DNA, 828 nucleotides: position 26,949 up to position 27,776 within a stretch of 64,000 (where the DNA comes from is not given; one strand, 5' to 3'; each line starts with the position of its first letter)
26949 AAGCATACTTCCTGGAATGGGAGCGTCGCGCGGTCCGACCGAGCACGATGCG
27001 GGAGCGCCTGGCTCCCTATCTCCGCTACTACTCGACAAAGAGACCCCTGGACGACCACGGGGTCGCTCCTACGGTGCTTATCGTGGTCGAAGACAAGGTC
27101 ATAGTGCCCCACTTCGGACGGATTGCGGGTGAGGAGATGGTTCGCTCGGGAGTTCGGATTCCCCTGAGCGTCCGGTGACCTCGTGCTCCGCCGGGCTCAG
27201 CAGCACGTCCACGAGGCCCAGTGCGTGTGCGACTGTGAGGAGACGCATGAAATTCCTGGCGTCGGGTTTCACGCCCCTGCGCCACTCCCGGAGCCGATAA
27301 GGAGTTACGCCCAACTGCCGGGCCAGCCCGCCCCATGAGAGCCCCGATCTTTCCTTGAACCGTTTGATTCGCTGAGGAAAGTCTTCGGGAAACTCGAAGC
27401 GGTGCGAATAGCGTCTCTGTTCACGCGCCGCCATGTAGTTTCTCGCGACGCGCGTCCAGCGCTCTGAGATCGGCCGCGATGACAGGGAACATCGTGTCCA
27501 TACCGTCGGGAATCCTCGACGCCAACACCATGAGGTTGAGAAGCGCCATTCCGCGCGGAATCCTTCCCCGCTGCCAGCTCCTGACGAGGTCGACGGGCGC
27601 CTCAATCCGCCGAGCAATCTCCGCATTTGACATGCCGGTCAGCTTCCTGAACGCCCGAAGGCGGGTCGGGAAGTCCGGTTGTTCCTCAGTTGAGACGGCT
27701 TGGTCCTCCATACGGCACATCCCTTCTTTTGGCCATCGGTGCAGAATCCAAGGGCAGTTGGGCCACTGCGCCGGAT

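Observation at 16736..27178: Minimal conjugation machine with two pilin-like genes and no cell-wall hydrolase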

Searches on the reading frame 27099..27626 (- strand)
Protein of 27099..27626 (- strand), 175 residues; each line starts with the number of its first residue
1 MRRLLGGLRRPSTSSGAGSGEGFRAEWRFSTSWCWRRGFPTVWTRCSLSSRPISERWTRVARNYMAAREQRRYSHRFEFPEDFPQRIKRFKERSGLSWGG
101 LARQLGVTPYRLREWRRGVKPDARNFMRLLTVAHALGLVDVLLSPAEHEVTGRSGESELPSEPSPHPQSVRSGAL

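Call 10: search_protein_families(library=pfam, max_evalue=0.01, proteins=[window:27099-27626:-])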
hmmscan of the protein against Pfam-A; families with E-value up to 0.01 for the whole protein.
window:27099-27626:- (175 aa): 1 family
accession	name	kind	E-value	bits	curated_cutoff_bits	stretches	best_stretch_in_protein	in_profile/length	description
PF13560.12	HTH_31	-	0.0047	17.6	27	1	85-135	4-55/64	Helix-turn-helix domain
